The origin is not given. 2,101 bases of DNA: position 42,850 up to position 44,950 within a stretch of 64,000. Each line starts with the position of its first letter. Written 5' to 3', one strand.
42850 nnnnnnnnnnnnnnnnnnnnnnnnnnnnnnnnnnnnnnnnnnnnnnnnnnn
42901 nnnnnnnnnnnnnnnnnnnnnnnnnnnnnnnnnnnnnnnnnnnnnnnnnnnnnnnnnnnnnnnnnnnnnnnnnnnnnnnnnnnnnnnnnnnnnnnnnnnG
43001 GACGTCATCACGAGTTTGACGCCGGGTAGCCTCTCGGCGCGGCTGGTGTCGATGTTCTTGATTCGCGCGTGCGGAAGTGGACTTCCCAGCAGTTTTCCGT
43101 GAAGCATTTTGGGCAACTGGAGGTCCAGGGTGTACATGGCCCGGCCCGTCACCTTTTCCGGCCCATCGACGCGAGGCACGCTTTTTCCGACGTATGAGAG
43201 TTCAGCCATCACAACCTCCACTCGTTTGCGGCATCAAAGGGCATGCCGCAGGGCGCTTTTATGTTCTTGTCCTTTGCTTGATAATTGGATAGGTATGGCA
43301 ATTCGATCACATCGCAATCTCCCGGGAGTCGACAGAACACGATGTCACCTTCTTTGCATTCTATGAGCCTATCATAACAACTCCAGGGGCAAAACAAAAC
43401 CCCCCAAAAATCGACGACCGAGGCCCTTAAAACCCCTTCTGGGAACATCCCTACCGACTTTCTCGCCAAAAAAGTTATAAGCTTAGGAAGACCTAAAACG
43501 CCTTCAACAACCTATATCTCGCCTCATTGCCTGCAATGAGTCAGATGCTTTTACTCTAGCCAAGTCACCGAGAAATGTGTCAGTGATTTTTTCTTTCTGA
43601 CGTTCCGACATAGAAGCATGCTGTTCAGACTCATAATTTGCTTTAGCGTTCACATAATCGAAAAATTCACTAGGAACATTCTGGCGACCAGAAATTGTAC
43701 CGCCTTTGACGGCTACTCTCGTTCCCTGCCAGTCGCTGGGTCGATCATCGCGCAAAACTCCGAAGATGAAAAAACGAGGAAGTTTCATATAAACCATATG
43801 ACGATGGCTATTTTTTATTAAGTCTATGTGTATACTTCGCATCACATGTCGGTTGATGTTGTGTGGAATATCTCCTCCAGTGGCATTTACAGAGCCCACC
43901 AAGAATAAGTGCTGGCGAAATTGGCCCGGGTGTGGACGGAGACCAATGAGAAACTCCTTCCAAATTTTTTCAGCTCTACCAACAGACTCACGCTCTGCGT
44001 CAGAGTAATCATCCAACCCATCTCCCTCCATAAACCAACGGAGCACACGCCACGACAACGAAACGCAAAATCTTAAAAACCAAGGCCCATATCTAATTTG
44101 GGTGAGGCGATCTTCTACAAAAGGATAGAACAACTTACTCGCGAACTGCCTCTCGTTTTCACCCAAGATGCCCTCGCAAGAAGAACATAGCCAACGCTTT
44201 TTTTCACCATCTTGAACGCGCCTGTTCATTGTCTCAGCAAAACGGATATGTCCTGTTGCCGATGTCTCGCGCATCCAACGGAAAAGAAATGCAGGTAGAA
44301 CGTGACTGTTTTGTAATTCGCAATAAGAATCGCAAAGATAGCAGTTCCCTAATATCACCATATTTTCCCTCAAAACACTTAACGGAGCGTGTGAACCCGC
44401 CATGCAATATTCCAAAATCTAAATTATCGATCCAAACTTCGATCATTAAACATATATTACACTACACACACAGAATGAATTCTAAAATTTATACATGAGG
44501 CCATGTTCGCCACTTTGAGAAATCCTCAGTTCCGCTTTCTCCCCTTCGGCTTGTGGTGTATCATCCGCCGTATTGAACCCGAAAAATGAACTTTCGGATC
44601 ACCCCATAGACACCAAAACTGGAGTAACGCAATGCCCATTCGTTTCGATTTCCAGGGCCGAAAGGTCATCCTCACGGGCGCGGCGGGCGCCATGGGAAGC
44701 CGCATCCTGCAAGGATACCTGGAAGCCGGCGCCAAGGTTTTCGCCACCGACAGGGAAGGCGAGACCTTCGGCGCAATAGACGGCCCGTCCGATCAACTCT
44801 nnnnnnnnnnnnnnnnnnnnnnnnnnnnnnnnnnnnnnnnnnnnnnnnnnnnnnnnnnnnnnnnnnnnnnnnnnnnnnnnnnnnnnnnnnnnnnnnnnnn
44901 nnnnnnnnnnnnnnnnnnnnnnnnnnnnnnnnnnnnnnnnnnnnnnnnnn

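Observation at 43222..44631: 1.4-kb low-GC island with a 303-aa Cys-rich HNH-like protein between the xdh-like operon and an SDR gene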

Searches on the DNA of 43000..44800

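Call 63: search_rna_families(source=window, start=43000, end=44800, threshold=evalue, max_evalue=1)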
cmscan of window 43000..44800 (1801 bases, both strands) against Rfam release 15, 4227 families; matches with E-value up to 1: 0.
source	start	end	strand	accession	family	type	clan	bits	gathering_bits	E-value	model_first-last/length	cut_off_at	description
